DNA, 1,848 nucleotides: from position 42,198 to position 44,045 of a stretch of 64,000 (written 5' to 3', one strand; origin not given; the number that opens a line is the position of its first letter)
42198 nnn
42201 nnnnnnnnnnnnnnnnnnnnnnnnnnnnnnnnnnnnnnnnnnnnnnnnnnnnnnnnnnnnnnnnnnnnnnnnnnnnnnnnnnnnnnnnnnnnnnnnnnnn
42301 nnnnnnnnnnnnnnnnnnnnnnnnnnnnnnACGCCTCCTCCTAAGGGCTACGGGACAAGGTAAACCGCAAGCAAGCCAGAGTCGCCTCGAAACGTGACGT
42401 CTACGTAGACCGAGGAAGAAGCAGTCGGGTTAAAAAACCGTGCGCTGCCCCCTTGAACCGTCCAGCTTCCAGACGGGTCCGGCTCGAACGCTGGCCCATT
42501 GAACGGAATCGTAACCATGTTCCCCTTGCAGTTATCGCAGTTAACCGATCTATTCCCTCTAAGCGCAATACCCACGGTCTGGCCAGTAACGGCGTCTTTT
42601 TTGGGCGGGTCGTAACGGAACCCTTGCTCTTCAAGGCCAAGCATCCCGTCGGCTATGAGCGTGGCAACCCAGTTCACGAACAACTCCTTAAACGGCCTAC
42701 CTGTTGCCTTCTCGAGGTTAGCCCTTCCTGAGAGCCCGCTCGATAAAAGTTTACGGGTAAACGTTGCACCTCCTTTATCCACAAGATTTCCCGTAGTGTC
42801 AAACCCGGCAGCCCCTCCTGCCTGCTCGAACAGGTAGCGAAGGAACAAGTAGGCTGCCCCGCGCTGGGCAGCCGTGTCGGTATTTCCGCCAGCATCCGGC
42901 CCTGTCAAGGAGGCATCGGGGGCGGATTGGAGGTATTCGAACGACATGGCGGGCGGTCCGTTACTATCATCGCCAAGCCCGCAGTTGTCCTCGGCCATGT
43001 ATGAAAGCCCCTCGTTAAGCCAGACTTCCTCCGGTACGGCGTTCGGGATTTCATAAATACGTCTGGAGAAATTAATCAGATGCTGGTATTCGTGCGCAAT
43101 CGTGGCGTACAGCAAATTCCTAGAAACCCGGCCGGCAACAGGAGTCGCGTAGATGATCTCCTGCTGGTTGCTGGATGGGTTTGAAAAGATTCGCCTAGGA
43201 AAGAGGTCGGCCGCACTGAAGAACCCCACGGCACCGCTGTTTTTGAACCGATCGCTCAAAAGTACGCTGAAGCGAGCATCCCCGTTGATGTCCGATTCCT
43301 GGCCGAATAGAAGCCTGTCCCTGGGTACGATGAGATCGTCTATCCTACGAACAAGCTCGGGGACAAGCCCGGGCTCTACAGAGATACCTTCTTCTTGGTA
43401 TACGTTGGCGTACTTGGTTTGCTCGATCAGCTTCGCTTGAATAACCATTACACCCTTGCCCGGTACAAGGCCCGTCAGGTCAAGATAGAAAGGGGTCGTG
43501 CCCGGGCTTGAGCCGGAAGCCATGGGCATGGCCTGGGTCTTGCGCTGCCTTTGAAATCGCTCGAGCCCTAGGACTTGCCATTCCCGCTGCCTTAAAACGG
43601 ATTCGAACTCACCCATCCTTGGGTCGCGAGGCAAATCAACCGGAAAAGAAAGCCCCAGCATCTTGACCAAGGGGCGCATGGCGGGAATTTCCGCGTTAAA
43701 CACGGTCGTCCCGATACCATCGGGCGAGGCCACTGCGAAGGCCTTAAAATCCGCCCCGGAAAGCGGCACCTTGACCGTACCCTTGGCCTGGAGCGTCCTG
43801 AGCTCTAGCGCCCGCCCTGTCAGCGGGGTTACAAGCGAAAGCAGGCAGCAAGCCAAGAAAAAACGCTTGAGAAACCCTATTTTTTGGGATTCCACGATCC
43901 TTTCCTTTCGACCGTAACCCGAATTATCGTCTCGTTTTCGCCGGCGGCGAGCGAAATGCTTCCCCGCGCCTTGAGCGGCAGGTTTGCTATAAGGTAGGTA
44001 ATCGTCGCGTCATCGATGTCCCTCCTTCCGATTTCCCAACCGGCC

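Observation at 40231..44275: Tandem paralogous secreted HEXXH+E proteins bracketed by two small lipoproteins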

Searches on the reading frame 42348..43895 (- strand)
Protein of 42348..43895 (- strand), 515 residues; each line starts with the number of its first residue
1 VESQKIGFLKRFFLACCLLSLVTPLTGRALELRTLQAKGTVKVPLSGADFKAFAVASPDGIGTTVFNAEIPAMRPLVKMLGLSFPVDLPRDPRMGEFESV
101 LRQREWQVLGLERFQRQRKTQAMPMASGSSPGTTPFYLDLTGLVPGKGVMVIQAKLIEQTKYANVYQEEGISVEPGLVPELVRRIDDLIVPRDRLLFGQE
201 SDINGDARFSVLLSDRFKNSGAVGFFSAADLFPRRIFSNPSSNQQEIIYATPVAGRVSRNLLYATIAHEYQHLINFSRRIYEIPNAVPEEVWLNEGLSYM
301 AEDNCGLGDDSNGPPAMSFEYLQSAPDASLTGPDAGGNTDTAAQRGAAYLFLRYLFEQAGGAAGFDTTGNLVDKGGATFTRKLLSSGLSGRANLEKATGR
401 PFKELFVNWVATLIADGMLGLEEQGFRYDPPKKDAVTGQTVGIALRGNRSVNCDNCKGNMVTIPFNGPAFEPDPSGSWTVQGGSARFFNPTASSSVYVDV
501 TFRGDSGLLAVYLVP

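Call 3: search_protein_families(library=pfam, proteins=[window:42348-43895:-], max_evalue=1)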
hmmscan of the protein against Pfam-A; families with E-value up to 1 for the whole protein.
window:42348-43895:- (515 aa): 2 families
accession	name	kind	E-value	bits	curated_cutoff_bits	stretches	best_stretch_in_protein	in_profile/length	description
PF10460.15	Peptidase_M30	-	0.002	17.3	25.8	1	220-306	95-185/369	Peptidase M30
PF10263.15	SprT-like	-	0.03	14.6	25.6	1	209-277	21-76/108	SprT-like family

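Call 4: search_protein_families(library=ncbifam, proteins=[window:42348-43895:-], max_evalue=1)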
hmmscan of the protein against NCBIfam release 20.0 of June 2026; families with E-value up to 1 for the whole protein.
window:42348-43895:- (515 aa): 1 family
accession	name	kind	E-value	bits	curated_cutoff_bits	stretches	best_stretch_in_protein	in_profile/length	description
NF045524.1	MXAN_6640_HExxH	subfamily_domain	0.00097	18.9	140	1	204-362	54-197/290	MXAN_6640 family putative metalloprotease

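Call 6: find_homologous_proteins(query=window:42348-43895:-)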
Query window:42348-43895:- (515 aa): 177 proteins with E <= 0.001 among 8000 candidates; the best 120 are listed.
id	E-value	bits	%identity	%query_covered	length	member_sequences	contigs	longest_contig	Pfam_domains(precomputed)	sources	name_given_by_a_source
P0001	0.0e+0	1166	100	100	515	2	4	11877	-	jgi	jgi:hypothetical protein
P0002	0.0e+0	1090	93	100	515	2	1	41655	-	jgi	jgi:hypothetical protein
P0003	0.0e+0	1057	90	100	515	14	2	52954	-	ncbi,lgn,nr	ncbi:MAG: hypothetical protein SVK44_04965 [Nitrospirota bacterium]|nr:hypothetical protein [Nitrosp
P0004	0.0e+0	1043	90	100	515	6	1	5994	-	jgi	-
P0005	1.6e-297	1005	86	100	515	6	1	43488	-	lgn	-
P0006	1.1e-264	897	77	100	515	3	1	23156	-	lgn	-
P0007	4.5e-212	723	64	100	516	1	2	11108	-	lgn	-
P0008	2.0e-38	150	37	58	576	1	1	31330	-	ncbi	-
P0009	2.3e-33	134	33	67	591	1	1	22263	-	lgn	-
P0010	5.4e-32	129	29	77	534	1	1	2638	-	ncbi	-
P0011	8.6e-32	128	34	57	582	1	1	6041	-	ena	-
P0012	4.8e-26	109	30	57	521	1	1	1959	-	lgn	-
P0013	3.4e-22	97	30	64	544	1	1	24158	-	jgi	jgi:hypothetical protein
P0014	5.4e-22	96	28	60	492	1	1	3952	-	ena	-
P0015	1.6e-19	88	31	65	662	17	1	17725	-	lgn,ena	-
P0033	2.7e-13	67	34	32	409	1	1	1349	PF10460.16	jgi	jgi:hypothetical protein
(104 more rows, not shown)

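Call 7: search_solved_structures(query=window:42348-43895:-, max_evalue=10, show_alignments=2)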
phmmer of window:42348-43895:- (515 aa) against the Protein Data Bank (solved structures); distinct sequences matched with E-value up to 10: 3.
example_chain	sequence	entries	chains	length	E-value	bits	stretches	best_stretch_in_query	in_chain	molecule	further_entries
7bb8_A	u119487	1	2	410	1.4e-14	56.6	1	181-361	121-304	Neutral metalloprotease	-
7bb9_A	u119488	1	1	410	5e-14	54.8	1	181-361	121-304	Lugdulysin E242Q Y315F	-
1x2m_A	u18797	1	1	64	0.5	12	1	90-127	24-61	LAG1 longevity assurance homolog 6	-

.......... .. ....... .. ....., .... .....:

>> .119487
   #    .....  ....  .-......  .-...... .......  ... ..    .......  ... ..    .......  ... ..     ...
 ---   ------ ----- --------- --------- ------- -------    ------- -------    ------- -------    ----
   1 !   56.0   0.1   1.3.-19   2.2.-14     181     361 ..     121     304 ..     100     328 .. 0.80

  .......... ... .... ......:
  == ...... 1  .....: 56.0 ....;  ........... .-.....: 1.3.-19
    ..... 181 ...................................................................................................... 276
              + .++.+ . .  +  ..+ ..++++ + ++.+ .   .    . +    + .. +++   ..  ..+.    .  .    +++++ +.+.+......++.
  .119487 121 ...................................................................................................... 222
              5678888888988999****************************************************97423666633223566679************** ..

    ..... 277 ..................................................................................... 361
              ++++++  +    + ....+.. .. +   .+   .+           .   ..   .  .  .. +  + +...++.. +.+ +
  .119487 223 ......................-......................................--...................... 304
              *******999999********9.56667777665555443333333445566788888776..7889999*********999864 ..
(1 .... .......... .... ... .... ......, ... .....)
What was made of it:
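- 42348..43895 (-): M30a: 515-aa exported M30-like zinc endopeptidase. Signal peptide, a small N-terminal region, a catalytic domain from about residue 133, and a C-terminal beta domain (446-514). Lugdulysin E=1.4e-14 (call 7).
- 42987..43016 (-): M30a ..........: E295 is the third zinc ligand of the gluzincin type; E302 is nearly invariant. The spacing of 23 residues after the second His is the same as in lugdulysin (call 7).
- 42828..42866 (-): M30a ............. block: R345-G346 lies at the position of lugdulysin Tyr315. Ungapped HMMER alignment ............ / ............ (call 7).
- On MEROPS M30 / Pfam PF10460 (hyicolysin, lugdulysin): E295 (NEGLS) aligns with the NEALS Glu of lugdulysin at identical spacing (call 7).
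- Closest known: Lugdulysin. Same: Same HE(Y)QH motif and the same 23-residue spacing to the NE..S glutamate (call 7).
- Lugdulysin E=1.4e-14 by sequence (call 7).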

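Call 11: find_encoding_contigs(protein=P0003, flank=10000, max_places=3)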
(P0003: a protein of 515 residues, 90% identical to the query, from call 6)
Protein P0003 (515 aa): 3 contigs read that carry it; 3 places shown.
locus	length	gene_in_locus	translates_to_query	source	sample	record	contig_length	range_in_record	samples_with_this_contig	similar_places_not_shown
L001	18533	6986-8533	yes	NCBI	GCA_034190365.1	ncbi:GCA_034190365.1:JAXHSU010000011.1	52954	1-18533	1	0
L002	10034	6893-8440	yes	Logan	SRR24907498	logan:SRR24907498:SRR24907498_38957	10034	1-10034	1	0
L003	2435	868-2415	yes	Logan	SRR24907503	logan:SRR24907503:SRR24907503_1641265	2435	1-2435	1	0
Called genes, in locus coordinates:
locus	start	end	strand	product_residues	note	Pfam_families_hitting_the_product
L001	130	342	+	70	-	PF11146:DUF2905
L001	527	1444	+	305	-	PF03331:LpxC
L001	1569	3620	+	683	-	PF00672:HAMP (weak), PF00512:HisKA, PF02518:HATPase_c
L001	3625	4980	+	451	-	PF00072:Response_reg, PF00158:Sigma54_activat, PF01078:Mg_chelatase (faint), PF14532:Sigma54_activ_2, PF00004:AAA (weak), PF07728:AAA_5, PF25601:AAA_lid_14, PF02954:HTH_8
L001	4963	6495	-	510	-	PF03023:MurJ, PF13440:Polysacc_synt_3 (weak), PF01554:MatE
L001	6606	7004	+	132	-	PF27226:AF_1845 (weak)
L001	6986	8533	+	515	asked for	-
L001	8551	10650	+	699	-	-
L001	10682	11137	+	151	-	-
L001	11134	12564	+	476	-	PF01225:Mur_ligase, PF08245:Mur_ligase_M, PF02875:Mur_ligase_C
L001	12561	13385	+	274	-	PF03618:Kinase-PPPase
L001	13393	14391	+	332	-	PF01869:BcrAD_BadFG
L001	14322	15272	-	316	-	PF01545:Cation_efflux, PF16916:ZT_dimer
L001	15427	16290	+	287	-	PF00483:NTP_transferase, PF12804:NTP_transf_3 (faint)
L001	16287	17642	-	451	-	PF00390:malic, PF02826:2-Hacid_dh_C, PF03949:Malic_M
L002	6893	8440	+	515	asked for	-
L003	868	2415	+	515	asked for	-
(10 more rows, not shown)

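Call 12: find_encoding_contigs(protein=P0007, flank=8000, max_places=2)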
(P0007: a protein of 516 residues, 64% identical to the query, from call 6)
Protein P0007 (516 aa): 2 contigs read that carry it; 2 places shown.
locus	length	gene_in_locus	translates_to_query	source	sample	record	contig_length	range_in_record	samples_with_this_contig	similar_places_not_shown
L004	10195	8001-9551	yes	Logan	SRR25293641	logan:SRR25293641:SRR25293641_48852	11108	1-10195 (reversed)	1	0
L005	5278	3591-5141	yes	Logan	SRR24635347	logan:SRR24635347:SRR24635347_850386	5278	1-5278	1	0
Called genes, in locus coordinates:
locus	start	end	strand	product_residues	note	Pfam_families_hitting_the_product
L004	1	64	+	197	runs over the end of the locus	PF01330:RuvA_N, PF14520:HHH_5, PF00633:HHH (faint), PF07499:RuvA_C (weak)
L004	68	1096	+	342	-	PF05496:RuvB_N, PF01078:Mg_chelatase (faint), PF13191:AAA_16 (weak), PF00004:AAA, PF07728:AAA_5, PF13173:AAA_14 (weak), PF17864:AAA_lid_4, PF05491:WHD_RuvB, +1 more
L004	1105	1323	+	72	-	PF11146:DUF2905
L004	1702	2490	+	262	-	PF03331:LpxC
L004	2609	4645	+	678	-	PF00672:HAMP, PF26769:HAMP_PhoQ (weak), PF00512:HisKA, PF02518:HATPase_c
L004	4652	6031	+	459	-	PF00072:Response_reg, PF00158:Sigma54_activat, PF14532:Sigma54_activ_2, PF00004:AAA (weak), PF07728:AAA_5 (weak), PF25601:AAA_lid_14, PF02954:HTH_8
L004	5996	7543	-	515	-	PF03023:MurJ, PF13440:Polysacc_synt_3, PF01554:MatE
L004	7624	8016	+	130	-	-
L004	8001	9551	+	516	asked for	-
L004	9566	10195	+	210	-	?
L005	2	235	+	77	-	?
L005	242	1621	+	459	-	PF00072:Response_reg, PF00158:Sigma54_activat, PF14532:Sigma54_activ_2, PF00004:AAA (weak), PF07728:AAA_5 (weak), PF25601:AAA_lid_14, PF02954:HTH_8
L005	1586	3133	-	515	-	PF03023:MurJ, PF13440:Polysacc_synt_3, PF01554:MatE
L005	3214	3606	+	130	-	-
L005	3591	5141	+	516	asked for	-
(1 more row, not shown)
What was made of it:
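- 43877..44275 (-): lipoA: 132-aa small exported protein. N-terminal hydrophobic segment, then a ~100-aa '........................' domain. Not a lipoprotein. Confined to this Nitrospirota clade. Orthologues are 130-132 aa (calls 11, 12).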

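Call 13: find_encoding_contigs(protein=P0008, flank=8000, max_places=2)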
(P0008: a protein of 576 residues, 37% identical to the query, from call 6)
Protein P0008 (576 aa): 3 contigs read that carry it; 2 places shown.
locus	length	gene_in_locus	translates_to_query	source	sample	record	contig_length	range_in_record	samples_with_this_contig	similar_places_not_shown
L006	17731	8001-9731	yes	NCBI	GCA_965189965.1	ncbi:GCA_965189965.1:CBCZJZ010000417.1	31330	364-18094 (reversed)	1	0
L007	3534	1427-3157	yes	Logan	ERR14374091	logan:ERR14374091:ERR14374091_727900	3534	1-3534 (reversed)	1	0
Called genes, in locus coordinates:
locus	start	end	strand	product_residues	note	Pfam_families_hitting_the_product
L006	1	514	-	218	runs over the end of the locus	-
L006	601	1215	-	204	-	PF01323:DSBA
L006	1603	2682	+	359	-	PF12740:PETase (faint), PF03403:PAF-AH_p_II, PF12146:Hydrolase_4 (faint), PF00326:Peptidase_S9 (weak)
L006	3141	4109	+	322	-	-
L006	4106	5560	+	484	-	-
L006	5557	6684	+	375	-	PF13570:Beta-prop_ACSF4 (faint), PF13360:PQQ_2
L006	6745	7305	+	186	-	-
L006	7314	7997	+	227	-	-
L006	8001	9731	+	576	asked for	-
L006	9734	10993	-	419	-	-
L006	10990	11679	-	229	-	-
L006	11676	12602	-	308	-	PF05345:He_PIG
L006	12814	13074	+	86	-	-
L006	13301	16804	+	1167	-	PF00128:Alpha-amylase (faint)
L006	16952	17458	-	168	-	PF02075:RuvC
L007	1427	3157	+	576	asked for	-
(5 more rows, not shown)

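Call 14: find_encoding_contigs(protein=P0009, flank=8000, max_places=2)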
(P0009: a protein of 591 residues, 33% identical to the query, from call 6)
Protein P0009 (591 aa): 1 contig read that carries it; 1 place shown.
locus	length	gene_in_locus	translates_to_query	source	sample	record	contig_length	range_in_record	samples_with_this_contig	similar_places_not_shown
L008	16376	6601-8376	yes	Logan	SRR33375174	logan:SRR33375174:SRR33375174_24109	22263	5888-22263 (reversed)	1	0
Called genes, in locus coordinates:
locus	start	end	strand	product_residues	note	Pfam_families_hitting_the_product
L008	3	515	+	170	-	?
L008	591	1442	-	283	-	-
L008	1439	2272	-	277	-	PF01790:LGT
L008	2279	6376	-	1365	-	PF05170:AsmA (weak)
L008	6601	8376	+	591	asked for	-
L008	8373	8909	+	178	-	-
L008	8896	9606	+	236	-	-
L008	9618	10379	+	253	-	-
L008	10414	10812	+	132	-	PF00166:Cpn10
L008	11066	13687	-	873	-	PF13584:BatD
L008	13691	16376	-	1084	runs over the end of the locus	PF00092:VWA, PF13519:VWA_2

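Call 24: search_protein_families(library=pfam, alignment_id=A1, max_evalue=0.01)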
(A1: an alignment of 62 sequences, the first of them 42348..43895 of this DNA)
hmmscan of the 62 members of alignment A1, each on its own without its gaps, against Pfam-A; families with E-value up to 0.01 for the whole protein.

A. member 1, window:42348-43895:- (515 aa): 1 family
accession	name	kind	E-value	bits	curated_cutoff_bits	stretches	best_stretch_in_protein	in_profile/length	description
PF10460.15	Peptidase_M30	-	0.002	17.3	25.8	1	220-306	95-185/369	Peptidase M30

B. families by the number of members that match (of 62 scanned): 14 families
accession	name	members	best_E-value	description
PF02369.22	Big_1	13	1.3e-09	Bacterial Ig-like domain (group 1)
PF10460.15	Peptidase_M30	9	3.6e-07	Peptidase M30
PF02368.24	Big_2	8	2.5e-14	Bacterial Ig-like domain (group 2)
PF09134.16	Invasin_D3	6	5e-06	Invasin, domain 3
PF13485.12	Peptidase_MA_2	6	5e-05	Peptidase MA superfamily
PF22359.2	Big-like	4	1.1e-06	Bacterial Ig-like domain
PF20773.4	InhA-like_MAM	2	2.1e-35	Immune inhibitor A-like, MAM domain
PF01833.30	TIG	2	3.6e-05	IPT/TIG domain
PF01433.26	Peptidase_M1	2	0.0017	Peptidase family M1 domain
PF10026.15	DUF2268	2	0.0058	Predicted Zn-dependent protease (DUF2268)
PF18998.6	Flg_new_2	1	3.3e-11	Divergent InlB B-repeat domain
PF17789.7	MG4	1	0.00055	Macroglobulin domain MG4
PF00404.24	Dockerin_1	1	0.0027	Dockerin type I domain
PF07400.16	IL11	1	0.0033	Interleukin 11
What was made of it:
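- On MEROPS M30 / Pfam PF10460 (hyicolysin, lugdulysin): Only 9 of 62 family members reach E<0.01 (call 24).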

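Call 29: find_related_loci(query=A2, collection=genome_contigs, flank=8000)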
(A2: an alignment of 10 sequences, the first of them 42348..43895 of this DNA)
Query A2 (515 aa) in genome_contigs; peptide patterns used: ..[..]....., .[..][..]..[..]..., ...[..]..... (x = any residue, [..] = any of these).
600 stretches matched a pattern (row limit reached: there are more); 561 encode a relative of the query (tblastn E <= 1e-3); the best 80 are kept; 80 distinct loci.
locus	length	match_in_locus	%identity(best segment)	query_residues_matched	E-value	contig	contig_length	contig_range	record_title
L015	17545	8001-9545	90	1-515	0e+0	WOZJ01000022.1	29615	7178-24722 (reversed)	MAG: Nitrospirae bacterium isolate WOFB21 NODE_592_length_29615_cov_78.462348, whole genome shotgun sequence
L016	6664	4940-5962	36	176-506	1e-58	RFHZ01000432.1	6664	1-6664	MAG: Nitrospinota bacterium isolate J063 k99_646915, whole genome shotgun sequence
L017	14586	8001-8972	32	163-488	7e-45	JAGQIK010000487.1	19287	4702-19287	MAG: Myxococcales bacterium isolate HKST-UBA02 k127_2438489, whole genome shotgun sequence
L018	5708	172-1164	31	178-479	5e-39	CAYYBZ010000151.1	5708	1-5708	MAG TPA_asm: uncultured Oligoflexia bacterium isolate SRP141376_co3_426 genome assembly, contig: NODE_36405_length_5708_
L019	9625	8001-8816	35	178-446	1e-35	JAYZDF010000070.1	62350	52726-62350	MAG: Myxococcota bacterium isolate XB_MAG1247 DB_MAG1247_0070, whole genome shotgun sequence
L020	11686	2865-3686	37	178-446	6e-35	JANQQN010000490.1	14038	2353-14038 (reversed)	MAG: Myxococcota bacterium isolate IP29b_bin.29 k99_2909411, whole genome shotgun sequence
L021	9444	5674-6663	34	152-467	3e-34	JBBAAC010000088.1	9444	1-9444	MAG: bacterium isolate SO_2017_GW3_31 scaffold_3585_c1_OW296A_2017, whole genome shotgun sequence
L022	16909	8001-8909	33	152-446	4e-34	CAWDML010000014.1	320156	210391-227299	MAG: uncultured delta proteobacterium isolate MFD04944.bin.2.99 genome assembly, contig: contig_64787, whole genome shot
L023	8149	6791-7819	36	117-451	7e-33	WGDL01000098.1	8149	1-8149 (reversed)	MAG: Oceanithermus sp. isolate S145_36 k151_178348, whole genome shotgun sequence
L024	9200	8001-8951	29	146-445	4e-32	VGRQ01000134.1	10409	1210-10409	MAG: Deltaproteobacteria bacterium isolate M_DeepCast_65m_m2_104 M_DeepCast_65m_m2_104_Ga0194120_10011780, whole genome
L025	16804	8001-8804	31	185-449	2e-29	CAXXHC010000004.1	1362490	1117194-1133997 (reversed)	MAG: Myxococcota bacterium isolate df99fd88-303e-4d73-b9e8-6fd6d014d839 genome assembly, contig: contig_4, whole genome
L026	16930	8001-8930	32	163-468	3e-29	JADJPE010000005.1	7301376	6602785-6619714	MAG: Deltaproteobacteria bacterium isolate Fred_18-Q3-R57-64_BATAC.308 tig01546525-10-72987380, whole genome shotgun seq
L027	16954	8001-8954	29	178-504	1e-28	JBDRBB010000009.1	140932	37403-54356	MAG: Pseudomonadota bacterium isolate MEGAHIT-group-1.1036 k141_13344978, whole genome shotgun sequence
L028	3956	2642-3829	28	88-488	1e-28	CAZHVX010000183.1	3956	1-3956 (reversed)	MAG TPA_asm: uncultured Pseudomonadota bacterium isolate SRP256446_co1_199 genome assembly, contig: NODE_18245_length_39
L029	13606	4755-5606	31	178-448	2e-28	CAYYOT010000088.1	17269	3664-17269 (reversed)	MAG TPA_asm: uncultured Myxococcales bacterium isolate SRP128890_co1_37 genome assembly, contig: NODE_5183_length_17269_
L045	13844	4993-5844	31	151-428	7e-26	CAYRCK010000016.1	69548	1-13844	MAG TPA_asm: uncultured bacterium isolate binchicken_co334_246 genome assembly, contig: NODE_557_length_69548_cov_8.0513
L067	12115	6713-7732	28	97-428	6e-23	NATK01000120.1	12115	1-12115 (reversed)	MAG: Candidatus Latescibacteria bacterium 4484_7 ex4484_7_scaffold_18288, whole genome shotgun sequence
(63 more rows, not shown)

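Call 32: predict_structure(alignment_id=A1)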
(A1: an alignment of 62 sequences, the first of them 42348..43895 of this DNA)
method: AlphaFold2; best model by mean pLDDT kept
length: 515 residues; sequences in the alignment: 62
mean_pLDDT: 82.4   pTM: 0.84
mean pLDDT of the five models: 82.4, 81.9, 81.3, 80.6, 79.2
residues with pLDDT >= 90: 250; 70-90: 155; 50-70: 81; < 50: 29
segments of 3 or more residues with pLDDT < 50: 72-95
pLDDT, mean of each block of 10 residues (from residue 1): 69 84 56 63 68 77 74 41 34 49 56 52 65 90 79 95 96 91 96 97 94 92 91 83 94 90 97 94 88 97 96 95 93 89 97 97 90 96 94 96 90 79 74 94 95 83 93 85 87 77 61 57
secondary structure, 60 per line:
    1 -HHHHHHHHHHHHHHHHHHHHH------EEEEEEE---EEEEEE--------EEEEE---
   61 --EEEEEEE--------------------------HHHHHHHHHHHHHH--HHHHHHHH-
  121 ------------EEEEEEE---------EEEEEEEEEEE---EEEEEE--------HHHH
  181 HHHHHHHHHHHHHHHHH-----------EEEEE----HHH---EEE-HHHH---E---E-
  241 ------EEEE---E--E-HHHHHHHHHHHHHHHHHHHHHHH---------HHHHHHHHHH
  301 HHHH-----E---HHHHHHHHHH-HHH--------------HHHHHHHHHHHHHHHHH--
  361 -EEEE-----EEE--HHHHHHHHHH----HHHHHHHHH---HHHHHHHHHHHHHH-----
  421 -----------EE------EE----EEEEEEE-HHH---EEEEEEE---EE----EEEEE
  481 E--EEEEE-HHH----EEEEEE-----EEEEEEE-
elements in order: H2-22 E29-35 E39-44 E53-57 E63-69 H96-109 H112-119 E133-139 E149-159 E163-168 H177-197 E209-213 E224-226 H228-231 E247-250 H259-281 H291-304 H314-323 H342-358 E362-365 E371-373 H376-385 H390-398 H402-415 E446-452 E460-466 E476-481 E484-488 E497-502 E508-514
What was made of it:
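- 42348..43895 (-): AF2 model pLDDT 82.4, pTM 0.84 (call 32).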

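Call 36: fold_search(model_id=the predicted structure, library=pdb)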
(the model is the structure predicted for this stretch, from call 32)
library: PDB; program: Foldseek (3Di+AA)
matches with E <= 10: 113; with E <= 0.001: 9
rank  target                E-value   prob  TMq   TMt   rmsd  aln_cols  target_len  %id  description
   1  7bb8_A                2.8e-15  1.00  0.50  0.70  11.2       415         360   18  Crystal structure of Lugdulysin, a Staphylococcus lugdunensis M30 zinc metallopeptidase (released 2022-07-13)
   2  7bb9                  1.2e-14  1.00  0.49  0.61   9.9       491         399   17  Crystal structure of Lugdulysin E242Q Y315F mutant (released 2022-07-13)
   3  6t6r                  3.0e-04  0.97  0.28  0.18  14.7       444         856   10  Human endoplasmic reticulum aminopeptidase 1 (ERAP1) in complex with (4aR,5S,6R,8S,8aR)-5-(2-(Furan-3-yl)ethyl)-8-hydrox (released 2020-03-18)
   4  9gke                  4.5e-04  0.98  0.29  0.19  12.7       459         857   10  ERAP1 in complex with 1-[2-(2-oxo-5-phenyl-2,3-dihydro-1,3-benzothiazol-3-yl)acetamido]cyclohexane-1-carboxylic acid (released 2025-01-22)
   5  2yd0_A                4.7e-04  0.98  0.30  0.19  14.3       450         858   10  Crystal structure of the soluble domain of human endoplasmic reticulum aminopeptidase 1 ERAP1 (released 2011-04-13)
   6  5zi5_A                5.6e-04  0.98  0.29  0.19  14.6       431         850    9  Crystal structure of Legionella pneumophila aminopeptidase A (released 2018-09-19)
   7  4e36_B                6.0e-04  0.99  0.32  0.20  13.5       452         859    9  Crystal structure of the human Endoplasmic Reticulum Aminopeptidase 2 variant N392K (released 2012-08-29)
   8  4z7i_B                7.1e-04  1.00  0.31  0.20   8.1       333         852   13  Crystal structure of insulin regulated aminopeptidase in complex with ligand (released 2015-08-26)
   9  7z28_A                8.0e-04  0.98  0.30  0.19  14.3       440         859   10  High-resolution crystal structure of ERAP1 with bound bestatin analogue inhibitor (released 2022-07-27)
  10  3ftu                  3.0e-03  0.99  0.30  0.26   9.8       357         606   12  Leukotriene A4 hydrolase in complex with dihydroresveratrol (released 2009-07-28)
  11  7zyf_B                3.6e-03  0.94  0.30  0.19  12.9       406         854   10  Insulin regulated aminopeptidase (IRAP) in complex with a nanomolar alpha hydroxy beta amino acid based inhibitor. (released 2022-07-20)
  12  4ar8_B                4.3e-03  0.98  0.26  0.33   7.2       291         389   12  Crystal structure of the peptidase domain of collagenase T from Clostridium tetani complexed with the peptidic inhibit (released 2013-06-05)
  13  4ar9_A                5.1e-03  0.98  0.26  0.33   6.9       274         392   12  Crystal structure of the peptidase domain of collagenase T from Clostridium tetani at 1.69 angstrom resolution. (released 2013-06-05)
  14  5ab2_B                5.1e-03  0.92  0.30  0.19  13.6       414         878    9  Crystal structure of aminopeptidase ERAP2 with ligand (released 2015-09-30)
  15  4z7i_A                5.1e-03  0.85  0.29  0.19  15.3       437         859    9  Crystal structure of insulin regulated aminopeptidase in complex with ligand (released 2015-08-26)
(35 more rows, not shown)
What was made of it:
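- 42348..43895 (-): Foldseek E=2.8e-15 (call 36).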
